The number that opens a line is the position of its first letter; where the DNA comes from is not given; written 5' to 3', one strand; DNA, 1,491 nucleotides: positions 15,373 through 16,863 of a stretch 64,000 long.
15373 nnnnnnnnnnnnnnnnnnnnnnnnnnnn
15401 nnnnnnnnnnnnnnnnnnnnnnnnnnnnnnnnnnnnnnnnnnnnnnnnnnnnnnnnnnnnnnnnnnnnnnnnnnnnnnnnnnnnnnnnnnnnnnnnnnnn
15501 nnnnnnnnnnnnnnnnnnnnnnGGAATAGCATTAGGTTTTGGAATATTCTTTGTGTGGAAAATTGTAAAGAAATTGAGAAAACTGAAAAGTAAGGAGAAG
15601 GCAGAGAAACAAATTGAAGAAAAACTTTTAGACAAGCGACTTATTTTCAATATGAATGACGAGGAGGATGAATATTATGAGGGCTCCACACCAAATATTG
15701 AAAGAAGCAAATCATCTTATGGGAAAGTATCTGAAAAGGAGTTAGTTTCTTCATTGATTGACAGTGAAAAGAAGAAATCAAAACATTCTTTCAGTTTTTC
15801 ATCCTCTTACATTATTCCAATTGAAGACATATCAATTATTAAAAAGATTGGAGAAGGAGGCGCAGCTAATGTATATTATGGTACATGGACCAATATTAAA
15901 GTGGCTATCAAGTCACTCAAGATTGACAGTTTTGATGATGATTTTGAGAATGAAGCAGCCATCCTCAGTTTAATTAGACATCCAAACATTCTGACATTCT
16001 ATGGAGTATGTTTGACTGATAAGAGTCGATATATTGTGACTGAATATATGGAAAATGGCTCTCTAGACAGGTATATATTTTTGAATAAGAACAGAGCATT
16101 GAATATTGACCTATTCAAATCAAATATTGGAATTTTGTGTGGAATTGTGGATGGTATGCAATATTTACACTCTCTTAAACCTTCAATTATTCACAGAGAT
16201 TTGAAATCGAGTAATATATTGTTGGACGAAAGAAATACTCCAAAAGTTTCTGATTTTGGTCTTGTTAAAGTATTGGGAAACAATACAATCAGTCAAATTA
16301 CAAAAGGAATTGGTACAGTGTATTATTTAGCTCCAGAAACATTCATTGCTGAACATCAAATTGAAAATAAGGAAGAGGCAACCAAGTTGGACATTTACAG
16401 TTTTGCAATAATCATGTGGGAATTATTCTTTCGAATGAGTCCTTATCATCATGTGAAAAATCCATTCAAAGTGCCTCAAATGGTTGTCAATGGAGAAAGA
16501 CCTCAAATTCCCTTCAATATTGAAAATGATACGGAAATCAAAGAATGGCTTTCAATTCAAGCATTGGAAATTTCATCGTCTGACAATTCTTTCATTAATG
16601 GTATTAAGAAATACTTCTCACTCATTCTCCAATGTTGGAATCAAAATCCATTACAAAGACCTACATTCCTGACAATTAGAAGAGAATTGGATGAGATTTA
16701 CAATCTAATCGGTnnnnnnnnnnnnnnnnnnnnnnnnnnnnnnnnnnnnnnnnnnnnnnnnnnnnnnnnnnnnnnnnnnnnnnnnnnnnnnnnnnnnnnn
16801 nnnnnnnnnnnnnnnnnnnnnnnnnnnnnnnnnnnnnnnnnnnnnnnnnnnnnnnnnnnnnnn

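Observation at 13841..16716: Receptor-like kinase (signal peptide, ectodomain, TM, TKL kinase) split by an assembly gap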

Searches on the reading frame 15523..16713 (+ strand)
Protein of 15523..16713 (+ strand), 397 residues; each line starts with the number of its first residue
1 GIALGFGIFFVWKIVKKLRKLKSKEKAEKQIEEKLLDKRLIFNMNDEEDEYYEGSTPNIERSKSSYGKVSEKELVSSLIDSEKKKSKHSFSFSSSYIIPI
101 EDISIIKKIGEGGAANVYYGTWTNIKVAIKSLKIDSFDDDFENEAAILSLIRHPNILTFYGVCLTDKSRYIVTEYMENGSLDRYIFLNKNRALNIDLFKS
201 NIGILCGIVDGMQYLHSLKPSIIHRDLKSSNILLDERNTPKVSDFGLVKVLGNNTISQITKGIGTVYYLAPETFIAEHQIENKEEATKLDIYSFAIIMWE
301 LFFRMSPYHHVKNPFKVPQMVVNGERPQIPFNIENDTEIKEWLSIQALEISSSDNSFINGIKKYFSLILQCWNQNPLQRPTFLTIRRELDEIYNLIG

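Call 8: search_protein_families(library=pfam, proteins=[window:15523-16713:+], max_evalue=0.1)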
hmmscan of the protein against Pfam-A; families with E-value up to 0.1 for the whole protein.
window:15523-16713:+ (397 aa): 6 families
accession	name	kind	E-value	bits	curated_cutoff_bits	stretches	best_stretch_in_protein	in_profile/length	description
PF07714.23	PK_Tyr_Ser-Thr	-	3.8e-50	171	23.1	2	104-335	2-231/258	Protein tyrosine and serine/threonine kinase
PF00069.31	Pkinase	-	1.3e-48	166.1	31.7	1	105-385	3-257/263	Protein kinase domain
PF17667.7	Pkinase_fungal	-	0.00079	18.7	24.1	1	136-279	261-371/387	Fungal protein kinase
PF03109.22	ABC1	-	0.0066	16.1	22.9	1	167-261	141-227/244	ABC1 atypical kinase-like domain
PF01636.29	APH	-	0.054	13.7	23.2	1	217-246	165-195/239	Phosphotransferase enzyme family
PF03881.20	Fructosamin_kin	-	0.093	12.4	22.4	0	203-244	171-212/288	Fructosamine kinase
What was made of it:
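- On Eukaryotic protein kinase superfamily, active enzyme: PF07714 scores 171 bits and PF00069 scores 166 bits (call 8).
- On TKL (tyrosine-kinase-like) group: PF07714 scores slightly above PF00069 (call 8).
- Checked: It contains a kinase domain: Pfam PK_Tyr_Ser-Thr 3.8e-50 and Pkinase 1.3e-48 (call 8).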

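Call 11: find_homologous_proteins(query=window:15523-16713:+)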
Query window:15523-16713:+ (397 aa): 2180 proteins with E <= 0.001 among 7055 candidates; the best 120 are listed.
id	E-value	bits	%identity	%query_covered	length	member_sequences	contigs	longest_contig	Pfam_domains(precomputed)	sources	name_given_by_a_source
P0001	2.4e-249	845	100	96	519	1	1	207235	PF07714.24,PF00069.32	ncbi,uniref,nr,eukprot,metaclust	ncbi:predicted protein [Naegleria gruberi]|uniref:Predicted protein n=1 Tax=Naegleria gruberi TaxID=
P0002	6.1e-78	281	40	100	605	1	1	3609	PF07714.24,PF00069.32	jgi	-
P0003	1.3e-66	243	39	99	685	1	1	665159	PF07714.24,PF00069.32,PF17667.8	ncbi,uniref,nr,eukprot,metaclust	ncbi:predicted protein [Naegleria gruberi]|uniref:non-specific serine/threonine protein kinase n=1 T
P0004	8.1e-61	224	42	75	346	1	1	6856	PF07714.24,PF00069.32,PF17667.8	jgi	-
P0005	1.1e-58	217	31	83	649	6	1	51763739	PF07714.24,PF00069.32,PF03109.23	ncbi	ncbi:unnamed protein product, partial [Brassica oleracea]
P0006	1.0e-57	214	32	74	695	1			PF06293.21,PF07714.24,PF00069.32,PF03109.23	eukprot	eukprot:m51a1_g1985 putative pas domain-containing protein tyrosine kinase (696) ;mRNA; r:1140065-11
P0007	1.9e-54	203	38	83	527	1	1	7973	PF07714.24,PF00069.32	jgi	jgi:hypothetical protein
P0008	4.4e-54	202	37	64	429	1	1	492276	PF07714.24,PF00069.32,PF03109.23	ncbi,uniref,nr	ncbi:hypothetical protein C9374_008101 [Naegleria lovaniensis]|uniref:non-specific serine/threonine 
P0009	1.5e-46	177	33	70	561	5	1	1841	PF06293.21,PF07714.24,PF00069.32,PF03109.23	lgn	-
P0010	3.2e-44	170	100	23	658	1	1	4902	-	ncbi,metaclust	ncbi:predicted protein, partial [Naegleria gruberi]|metaclust:status=active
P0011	1.6e-43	168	30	96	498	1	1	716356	PF07714.24,PF00069.32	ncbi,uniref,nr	ncbi:hypothetical protein C9374_002450 [Naegleria lovaniensis]|uniref:Protein kinase domain-containi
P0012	6.0e-43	166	34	79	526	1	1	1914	PF07714.24,PF00069.32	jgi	jgi:hypothetical protein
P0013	2.6e-42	163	38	41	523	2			PF07714.24,PF00069.32,PF03109.23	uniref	uniref:non-specific serine/threonine protein kinase n=1 Tax=Manihot esculenta TaxID=3983 RepID=A0A2C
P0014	1.9e-41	161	38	65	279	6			PF07714.24,PF00069.32,PF17667.8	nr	nr:unnamed protein product [Naegleria fowleri]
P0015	6.4e-41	159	33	54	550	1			PF07714.24,PF00069.32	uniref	uniref:Uncharacterized protein n=1 Tax=Avena sativa TaxID=4498 RepID=A0ACD5XCG9_AVESA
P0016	3.0e-40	157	37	75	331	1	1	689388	PF07714.24,PF00069.32,PF03109.23,PF17667.8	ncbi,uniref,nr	ncbi:hypothetical protein C9374_002741 [Naegleria lovaniensis]|uniref:non-specific serine/threonine 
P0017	3.4e-39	153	34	79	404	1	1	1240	PF07714.24,PF00069.32,PF10160.16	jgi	-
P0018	1.6e-38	151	36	49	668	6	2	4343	PF07714.24,PF00069.32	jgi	jgi:serine/threonine protein kinase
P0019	1.7e-38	151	35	62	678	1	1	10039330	PF07714.24,PF00069.32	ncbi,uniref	ncbi:non-specific serine/threonine protein kinase [Salvia divinorum]|uniref:Non-specific serine/thre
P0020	2.9e-38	150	33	49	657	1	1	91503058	PF07714.24,PF00069.32,PF03109.23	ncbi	ncbi:hypothetical protein LguiB_021038 [Lonicera macranthoides]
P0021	4.1e-38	150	33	75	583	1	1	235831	PF07714.24,PF00069.32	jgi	jgi:serine/threonine protein kinase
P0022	5.1e-38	149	33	49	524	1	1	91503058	PF07714.24,PF00069.32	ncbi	ncbi:hypothetical protein LguiB_021047 [Lonicera macranthoides]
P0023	7.7e-38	149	30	72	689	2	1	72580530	PF07714.24,PF00069.32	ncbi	ncbi:hypothetical protein R6Q59_033576 [Mikania micrantha]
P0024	9.1e-38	149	34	83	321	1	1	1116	PF07714.24,PF00069.32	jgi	jgi:serine/threonine protein kinase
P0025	3.4e-36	143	35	76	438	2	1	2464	PF07714.24,PF00069.32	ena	-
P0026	3.9e-36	143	30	50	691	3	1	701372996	PF07714.24,PF00069.32,PF03109.23,PF14531.13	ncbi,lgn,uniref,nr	ncbi:unnamed protein product [Triticum turgidum subsp. durum]|uniref:Protein kinase domain-containin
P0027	6.3e-36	142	35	75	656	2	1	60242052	PF13426.14,PF07714.24,PF00069.32,PF08448.17,PF00989.32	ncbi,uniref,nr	ncbi:hypothetical protein IEQ34_013964 [Dendrobium chrysotoxum]|uniref:non-specific serine/threonine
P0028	4.0e-35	140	31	56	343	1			PF06293.21,PF07714.24,PF00069.32,PF03109.23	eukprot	eukprot:m51a1_g14282 putative serine threonine kinase (344) ;mRNA; r:379728-382359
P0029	1.8e-34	138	33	73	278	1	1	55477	PF07714.24,PF00069.32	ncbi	ncbi:hypothetical protein DICPUDRAFT_8978, partial [Dictyostelium purpureum]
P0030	7.6e-34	136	32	73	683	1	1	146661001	PF07714.24,PF00069.32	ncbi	ncbi:hypothetical protein ACS0TY_035089 [Phlomoides rotata]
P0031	1.0e-33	135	42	49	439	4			PF07714.24,PF00069.32,PF03109.23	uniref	uniref:Protein kinase domain-containing protein n=1 Tax=Glycine max TaxID=3847 RepID=A0A0R0HU11_SOYB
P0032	1.5e-33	135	39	57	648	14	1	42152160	PF07714.24,PF00069.32,PF01657.23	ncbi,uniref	ncbi:hypothetical protein AAZV13_11G190000 [Glycine max]|uniref:Protein kinase domain-containing pro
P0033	3.1e-33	134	34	52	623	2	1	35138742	PF07714.24,PF24476.2,PF00069.32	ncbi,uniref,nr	ncbi:hypothetical protein SASPL_136551 [Salvia splendens]|uniref:non-specific serine/threonine prote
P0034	3.8e-33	133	32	77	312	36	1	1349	PF07714.24,PF00069.32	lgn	-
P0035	4.8e-33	133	34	75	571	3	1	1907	PF07714.24,PF00069.32,PF01221.24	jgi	-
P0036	1.4e-32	131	32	52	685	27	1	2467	PF07714.24,PF00069.32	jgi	-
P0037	1.7e-32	131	31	52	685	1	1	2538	PF07714.24,PF00069.32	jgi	-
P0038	4.2e-32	130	34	76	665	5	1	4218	PF07714.24,PF00069.32,PF03109.23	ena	-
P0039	3.3e-31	127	33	72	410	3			PF07714.24,PF00069.32,PF03109.23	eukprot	eukprot:TRINITY_DN849_c0_g1_i2.p1 TRINITY_DN849_c0_g1~~TRINITY_DN849_c0_g1_i2.p1 ORF type:complete l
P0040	4.2e-31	127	29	84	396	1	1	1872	PF07714.24,PF00069.32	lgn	-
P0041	5.2e-31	126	33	49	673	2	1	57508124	PF07714.24,PF00069.32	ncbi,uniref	ncbi:unnamed protein product [Urochloa decumbens]|uniref:Protein kinase domain-containing protein n=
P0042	5.6e-31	126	35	74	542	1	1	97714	PF07714.24,PF00069.32,PF01833.31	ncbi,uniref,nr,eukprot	ncbi:tyrosine protein kinase transforming protein SEA, putative [Entamoeba dispar SAW760]|uniref:Tyr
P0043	5.8e-31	126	35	56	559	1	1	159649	PF07714.24,PF00069.32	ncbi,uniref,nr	ncbi:serine/threonine/dual specificity protein kinase, catalytic domain-containing protein [Artemisi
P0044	6.2e-31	126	32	75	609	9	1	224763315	PF07714.24,PF00069.32,PF00619.28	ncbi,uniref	ncbi:receptor-interacting serine/threonine-protein kinase 2 isoform X1 [Hemitrygon akajei]|uniref:re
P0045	6.3e-31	126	31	74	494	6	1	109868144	PF07714.24,PF00069.32,PF00619.28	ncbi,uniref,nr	ncbi:receptor-interacting serine/threonine-protein kinase 2 isoform X3 [Spea bombifrons]|uniref:rece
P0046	7.3e-31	126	33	73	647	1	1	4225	PF07714.24,PF00069.32,PF00020.25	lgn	-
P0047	7.4e-31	126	32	49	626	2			PF07714.24,PF00069.32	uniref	uniref:Protein kinase domain-containing protein n=1 Tax=Leersia perrieri TaxID=77586 RepID=A0A0D9V06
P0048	8.2e-31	126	35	75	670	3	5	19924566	PF07714.24,PF00069.32,PF01833.31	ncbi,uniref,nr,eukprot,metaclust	ncbi:tyrosine protein kinase transforming protein SEA, putative [Entamoeba histolytica HM-3:IMSS]|un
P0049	8.5e-31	126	34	49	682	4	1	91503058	PF07714.24,PF00069.32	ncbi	ncbi:hypothetical protein LguiB_021052 [Lonicera macranthoides]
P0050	9.4e-31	125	33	74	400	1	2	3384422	PF07714.24,PF00069.32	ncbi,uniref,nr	ncbi:TKL family protein kinase [Histomonas meleagridis]|uniref:TKL family protein kinase n=1 Tax=His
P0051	1.3e-30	125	36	76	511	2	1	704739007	PF07714.24,PF00069.32,PF00619.28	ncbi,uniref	ncbi:receptor-interacting serine/threonine-protein kinase 2 isoform X2 [Macrotis lagotis]|uniref:rec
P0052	1.3e-30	125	33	75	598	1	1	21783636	PF07714.24,PF00069.32,PF00619.28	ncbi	ncbi:unnamed protein product [Lota lota]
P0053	2.1e-30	124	32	78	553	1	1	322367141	PF07714.24,PF00069.32,PF00619.28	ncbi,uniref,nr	ncbi:receptor-interacting serine/threonine-protein kinase 2 [Hemicordylus capensis]|uniref:receptor-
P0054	2.5e-30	124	32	80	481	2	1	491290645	PF07714.24,PF00069.32,PF00619.28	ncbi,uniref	ncbi:receptor-interacting serine/threonine-protein kinase 2 [Ascaphus truei]|uniref:receptor-interac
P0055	2.7e-30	124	33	75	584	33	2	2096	PF07714.24,PF00069.32,PF00619.28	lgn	-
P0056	2.8e-30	124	32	72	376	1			PF07714.24,PF00069.32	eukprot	eukprot:TRINITY_DN6834_c0_g1_i1.p1 TRINITY_DN6834_c0_g1~~TRINITY_DN6834_c0_g1_i1.p1 ORF type:complet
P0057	3.2e-30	124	33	71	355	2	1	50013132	PF07714.24,PF00069.32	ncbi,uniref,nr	ncbi:rust resistance kinase Lr10 [Eucalyptus grandis]|uniref:rust resistance kinase Lr10 n=1 Tax=Euc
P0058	3.8e-30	123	29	75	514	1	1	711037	PF07714.24,PF00069.32,PF00619.28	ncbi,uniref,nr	ncbi:hypothetical protein scyTo_0002928 [Scyliorhinus torazame]|uniref:Receptor-interacting serine/t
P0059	4.6e-30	123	32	75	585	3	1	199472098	PF07714.24,PF00069.32,PF00619.28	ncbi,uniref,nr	ncbi:receptor-interacting serine/threonine-protein kinase 2 isoform X1 [Carcharodon carcharias]|unir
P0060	4.8e-30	123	34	75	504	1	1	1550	PF07714.24,PF00069.32,PF00017.31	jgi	jgi:serine/threonine protein kinase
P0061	5.4e-30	123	30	71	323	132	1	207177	PF07714.24,PF00069.32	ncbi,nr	ncbi:TXK kinase, partial [Chloropsis cyanopogon]|nr:TXK kinase [Chloropsis cyanopogon]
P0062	5.8e-30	123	32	51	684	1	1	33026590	PF07714.24,PF00069.32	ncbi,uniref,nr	ncbi:probable receptor-like protein kinase At2g42960 [Phragmites australis]|uniref:probable receptor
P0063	5.9e-30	123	30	75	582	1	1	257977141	PF07714.24,PF00069.32,PF00619.28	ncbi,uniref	ncbi:receptor-interacting serine/threonine-protein kinase 2 [Scyliorhinus torazame]|uniref:receptor-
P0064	6.8e-30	123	30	75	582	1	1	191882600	PF07714.24,PF00069.32,PF00619.28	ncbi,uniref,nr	ncbi:receptor-interacting serine/threonine-protein kinase 2 [Scyliorhinus canicula]|uniref:receptor-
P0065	7.8e-30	122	32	77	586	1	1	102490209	PF07714.24,PF00069.32,PF00619.28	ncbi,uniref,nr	ncbi:LOW QUALITY PROTEIN: receptor-interacting serine/threonine-protein kinase 2-like [Pristis pecti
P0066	9.2e-30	122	32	75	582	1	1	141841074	PF07714.24,PF00069.32,PF00619.28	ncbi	ncbi:receptor-interacting serine/threonine-protein kinase 2 [Mustelus asterias]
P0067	9.4e-30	122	32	71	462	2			PF07714.24,PF00069.32,PF03109.23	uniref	uniref:Protein kinase domain-containing protein n=2 Tax=Oryza TaxID=4527 RepID=A0A0D3HWM3_9ORYZ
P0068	1.0e-29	122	33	69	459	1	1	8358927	PF07714.24,PF00069.32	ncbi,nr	ncbi:hypothetical protein MKX01_034394 [Papaver californicum]|nr:hypothetical protein MKX01_034394 [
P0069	1.1e-29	122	31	74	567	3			PF07714.24,PF00069.32,PF00619.28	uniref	uniref:Receptor-interacting serine/threonine-protein kinase 2 n=1 Tax=Latimeria chalumnae TaxID=7897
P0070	1.3e-29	122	31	73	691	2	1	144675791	PF07714.24,PF00069.32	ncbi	ncbi:hypothetical protein ACS0TY_034273 [Phlomoides rotata]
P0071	1.4e-29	122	33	79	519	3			PF07714.24,PF00069.32,PF00619.28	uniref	uniref:non-specific serine/threonine protein kinase n=1 Tax=Varanus komodoensis TaxID=61221 RepID=A0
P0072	1.5e-29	121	31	75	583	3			PF07714.24,PF00069.32,PF00619.28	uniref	uniref:receptor-interacting serine/threonine-protein kinase 2 isoform X2 n=1 Tax=Pristiophorus japon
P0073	1.7e-29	121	34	51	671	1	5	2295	PF07714.24,PF00069.32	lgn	-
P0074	2.2e-29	121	29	74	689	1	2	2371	PF07714.24,PF00069.32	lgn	-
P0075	2.3e-29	121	40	49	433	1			PF07714.24,PF00069.32,PF03109.23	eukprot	eukprot:Gb_26498 [translate_table: standard]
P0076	2.4e-29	121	33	77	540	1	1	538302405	PF07714.24,PF00069.32,PF00619.28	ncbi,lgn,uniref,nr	ncbi:receptor-interacting serine/threonine-protein kinase 2 [Monodelphis domestica]|uniref:Receptor-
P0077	2.5e-29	121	34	77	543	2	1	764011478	PF07714.24,PF00069.32,PF00619.28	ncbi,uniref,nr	ncbi:receptor-interacting serine/threonine-protein kinase 2 isoform X2 [Dromiciops gliroides]|uniref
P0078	2.5e-29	121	32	76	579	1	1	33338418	PF07714.24,PF00069.32,PF00619.28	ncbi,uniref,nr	ncbi:receptor-interacting serine/threonine-protein kinase 2 [Carassius carassius]|uniref:receptor-in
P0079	2.9e-29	121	33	76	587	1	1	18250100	PF07714.24,PF00069.32,PF00619.28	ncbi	ncbi:receptor-interacting serine/threonine-protein kinase 2 [Neosynchiropus ocellatus]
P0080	2.9e-29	121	32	76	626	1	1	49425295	PF07714.24,PF00069.32,PF00619.28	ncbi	ncbi:receptor-interacting serine/threonine-protein kinase 2 [Lepidogalaxias salamandroides]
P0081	3.0e-29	121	36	56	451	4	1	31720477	PF07714.24,PF00069.32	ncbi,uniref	ncbi:probable receptor-like protein kinase At1g80640 [Aristolochia californica]|uniref:probable rece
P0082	3.3e-29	120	39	53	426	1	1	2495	PF07714.24,PF00069.32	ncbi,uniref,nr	ncbi:hypothetical protein M569_02784 [Genlisea aurea]|uniref:Protein kinase domain-containing protei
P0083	3.8e-29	120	37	49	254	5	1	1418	PF07714.24,PF00069.32,PF03109.23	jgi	-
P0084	3.8e-29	120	32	69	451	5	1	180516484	PF07714.24,PF00069.32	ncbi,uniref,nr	ncbi:probable serine/threonine-protein kinase At1g01540 isoform X2 [Papaver somniferum]|uniref:proba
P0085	3.9e-29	120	31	74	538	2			PF07714.24,PF00069.32,PF00017.31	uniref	uniref:Protein kinase domain-containing protein n=1 Tax=Arcella intermedia TaxID=1963864 RepID=A0A6B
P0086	4.7e-29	120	31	76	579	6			PF07714.24,PF00069.32,PF00619.28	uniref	uniref:Receptor-interacting serine/threonine-protein kinase 2 n=1 Tax=Astyanax mexicanus TaxID=7994 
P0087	4.7e-29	120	33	76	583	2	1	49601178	PF07714.24,PF00069.32,PF00619.28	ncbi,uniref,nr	ncbi:receptor-interacting serine/threonine-protein kinase 2-like isoform X1 [Xyrauchen texanus]|unir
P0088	4.8e-29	120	34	77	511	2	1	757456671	PF07714.24,PF00069.32,PF00619.28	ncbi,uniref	ncbi:receptor-interacting serine/threonine-protein kinase 2 isoform X2 [Sminthopsis crassicaudata]|u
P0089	4.9e-29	120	30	75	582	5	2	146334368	PF07714.24,PF00069.32,PF00619.28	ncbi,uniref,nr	ncbi:receptor-interacting serine/threonine-protein kinase 2 isoform X1 [Chiloscyllium punctatum]|uni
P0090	4.9e-29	120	34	77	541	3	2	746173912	PF07714.24,PF00069.32,PF00619.28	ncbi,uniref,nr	ncbi:receptor-interacting serine/threonine-protein kinase 2 isoform X1 [Sarcophilus harrisii]|uniref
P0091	5.1e-29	120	33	76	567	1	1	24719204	PF07714.24,PF00069.32,PF00619.28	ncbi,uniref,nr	ncbi:receptor-interacting serine/threonine-protein kinase 2-like [Synchiropus splendidus]|uniref:rec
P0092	5.1e-29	120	33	76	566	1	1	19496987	PF07714.24,PF00069.32,PF00619.28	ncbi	ncbi:receptor-interacting serine/threonine-protein kinase 2 [Synchiropus picturatus]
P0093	5.2e-29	120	37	54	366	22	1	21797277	PF07714.24,PF00069.32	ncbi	ncbi:hypothetical protein Peur_017173 [Populus x canadensis]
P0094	5.2e-29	120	35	61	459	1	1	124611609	PF07714.24,PF00069.32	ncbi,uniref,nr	ncbi:hypothetical protein IFM89_004330 [Coptis chinensis]|uniref:Protein kinase domain-containing pr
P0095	5.4e-29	120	32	76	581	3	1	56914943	PF07714.24,PF00069.32,PF00619.28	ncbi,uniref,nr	ncbi:receptor-interacting serine/threonine-protein kinase 2-like [Myxocyprinus asiaticus]|uniref:rec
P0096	6.0e-29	120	32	76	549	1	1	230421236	PF07714.24,PF00069.32,PF00619.28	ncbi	ncbi:receptor-interacting serine/threonine-protein kinase 2 [Pelodytes ibericus]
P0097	6.0e-29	120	33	70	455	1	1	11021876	PF07714.24,PF00069.32,PF13606.13,PF13857.13,PF12796.14,PF00023.37,PF13637.13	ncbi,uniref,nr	ncbi:Dual specificity protein kinase splA [Tripterygium wilfordii]|uniref:Dual specificity protein k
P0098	6.1e-29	119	35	73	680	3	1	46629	PF07714.24,PF00069.32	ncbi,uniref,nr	ncbi:hypothetical protein CYY_004119 [Polysphondylium violaceum]|uniref:Protein kinase domain-contai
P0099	6.9e-29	119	32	74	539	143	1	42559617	PF07714.24,PF00069.32,PF00619.28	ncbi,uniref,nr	ncbi:receptor-interacting serine/threonine-protein kinase 2 isoform X1 [Phodopus roborovskii]|uniref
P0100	7.0e-29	119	33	76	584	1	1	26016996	PF07714.24,PF00069.32,PF00619.28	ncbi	ncbi:receptor-interacting serine/threonine-protein kinase 2 [Aulostomus maculatus]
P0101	7.0e-29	119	39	59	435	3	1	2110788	PF07714.24,PF00069.32,PF03109.23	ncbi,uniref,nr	ncbi:hypothetical protein AQUCO_04600024v1 [Aquilegia coerulea]|uniref:Protein kinase domain-contain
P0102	7.1e-29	119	32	74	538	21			PF07714.24,PF00069.32,PF00619.28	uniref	uniref:Receptor-interacting serine/threonine-protein kinase 2 n=1 Tax=Mustela putorius furo TaxID=96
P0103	7.2e-29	119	32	76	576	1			PF07714.24,PF00069.32,PF00619.28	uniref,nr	uniref:Receptor-interacting serine/threonine-protein kinase 2 n=1 Tax=Channa punctata TaxID=304456 R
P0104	7.4e-29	119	33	77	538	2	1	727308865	PF07714.24,PF00069.32,PF00619.28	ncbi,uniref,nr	ncbi:receptor-interacting serine/threonine-protein kinase 2 isoform X2 [Antechinus flavipes]|uniref:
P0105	7.4e-29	119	31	82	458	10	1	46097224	PF07714.24,PF00069.32,PF14604.13,PF00017.31,PF00018.35,PF07653.24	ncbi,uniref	ncbi:tyrosine-protein kinase CSK-like [Porites lutea]|uniref:tyrosine-protein kinase CSK-like n=1 Ta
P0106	8.2e-29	119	35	69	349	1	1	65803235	PF07714.24,PF00069.32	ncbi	ncbi:rust resistance kinase Lr10-like [Cicer arietinum]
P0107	9.2e-29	119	31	76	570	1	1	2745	PF07714.24,PF00069.32,PF00619.28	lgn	-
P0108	9.9e-29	119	31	76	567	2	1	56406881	PF07714.24,PF00069.32,PF00619.28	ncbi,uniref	ncbi:receptor-interacting serine/threonine-protein kinase 2-like isoform X2 [Trichomycterus rosablan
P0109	1.0e-28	119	32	76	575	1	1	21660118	PF07714.24,PF00069.32,PF00619.28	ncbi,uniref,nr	ncbi:hypothetical protein Q5P01_022198 [Channa striata]|uniref:Receptor-interacting serine/threonine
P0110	1.1e-28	119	39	58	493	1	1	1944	PF07714.24,PF00069.32,PF03109.23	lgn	-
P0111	1.1e-28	119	32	74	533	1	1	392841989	PF07714.24,PF00069.32,PF00619.28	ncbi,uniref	ncbi:receptor-interacting serine/threonine-protein kinase 2 [Pelobates fuscus]|uniref:receptor-inter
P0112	1.2e-28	119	32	74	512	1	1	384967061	PF07714.24,PF00069.32,PF00619.28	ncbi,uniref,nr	ncbi:receptor-interacting serine/threonine-protein kinase 2 [Hyla sarda]|uniref:receptor-interacting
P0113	1.3e-28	118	32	74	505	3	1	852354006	PF07714.24,PF00069.32,PF00619.28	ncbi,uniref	ncbi:receptor-interacting serine/threonine-protein kinase 2 isoform X2 [Pseudophryne corroboree]|uni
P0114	1.3e-28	118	41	50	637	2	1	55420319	PF07714.24,PF00069.32,PF13947.12,PF14380.12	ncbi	ncbi:hypothetical protein Bca101_082169 [Brassica carinata]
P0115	1.4e-28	118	32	76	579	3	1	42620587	PF07714.24,PF00069.32,PF00619.28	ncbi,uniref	ncbi:receptor-interacting serine/threonine-protein kinase 2 isoform X2 [Salminus brasiliensis]|unire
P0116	1.4e-28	118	36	70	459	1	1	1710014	PF07714.24,PF00069.32,PF13606.13,PF13857.13,PF12796.14,PF00023.37,PF13637.13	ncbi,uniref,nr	ncbi:integrin-linked protein kinase 1-like [Andrographis paniculata]|uniref:integrin-linked protein 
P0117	1.5e-28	118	37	60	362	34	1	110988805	PF07714.24,PF00069.32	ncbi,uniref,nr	ncbi:hypothetical protein ES332_A10G247500v1 [Gossypium tomentosum]|uniref:Protein kinase domain-con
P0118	1.5e-28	118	31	76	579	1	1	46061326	PF07714.24,PF00069.32,PF00619.28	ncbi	ncbi:hypothetical protein AOLI_G00114980 [Acnodon oligacanthus]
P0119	1.5e-28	118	33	76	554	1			PF07714.24,PF00069.32,PF00619.28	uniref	uniref:Receptor-interacting serine/threonine-protein kinase 2 n=1 Tax=Takifugu rubripes TaxID=31033 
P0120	1.6e-28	118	41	50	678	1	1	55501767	PF07714.24,PF00069.32,PF13947.12,PF14380.12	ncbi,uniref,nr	ncbi:hypothetical protein Bca52824_027561 [Brassica carinata]|uniref:non-specific serine/threonine p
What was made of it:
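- On TKL (tyrosine-kinase-like) group: The best database hits are plant RLKs, RIPK2, and Dictyostelium and Entamoeba TKLs (call 11). No named TKL family stands out among the hits (call 11).
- On Plant RLK/Pelle family: Plant hits (31-42% identity) are no better than RIPK2 or amoebozoan hits (call 11).
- Closest known: Plant RLK/Pelle receptor kinases and animal RIPK2/IRAK, CTR1/RAF. Different: No orthology was shown, and plant, animal and amoebozoan TKLs score about equally (call 11).
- No second N. gruberi protein identical to the kinase part exists in the protein collection (call 11).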

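Call 13: find_encoding_contigs(protein=P0010, flank=10000)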
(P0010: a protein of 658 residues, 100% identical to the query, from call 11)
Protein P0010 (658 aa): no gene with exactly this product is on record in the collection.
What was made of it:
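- On Receptor-like kinase (type I membrane topology): The scaffold DNA is not retrievable (call 13) and there are no RNA data.
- DNA of the 4902-nt scaffold could not be fetched (call 13).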
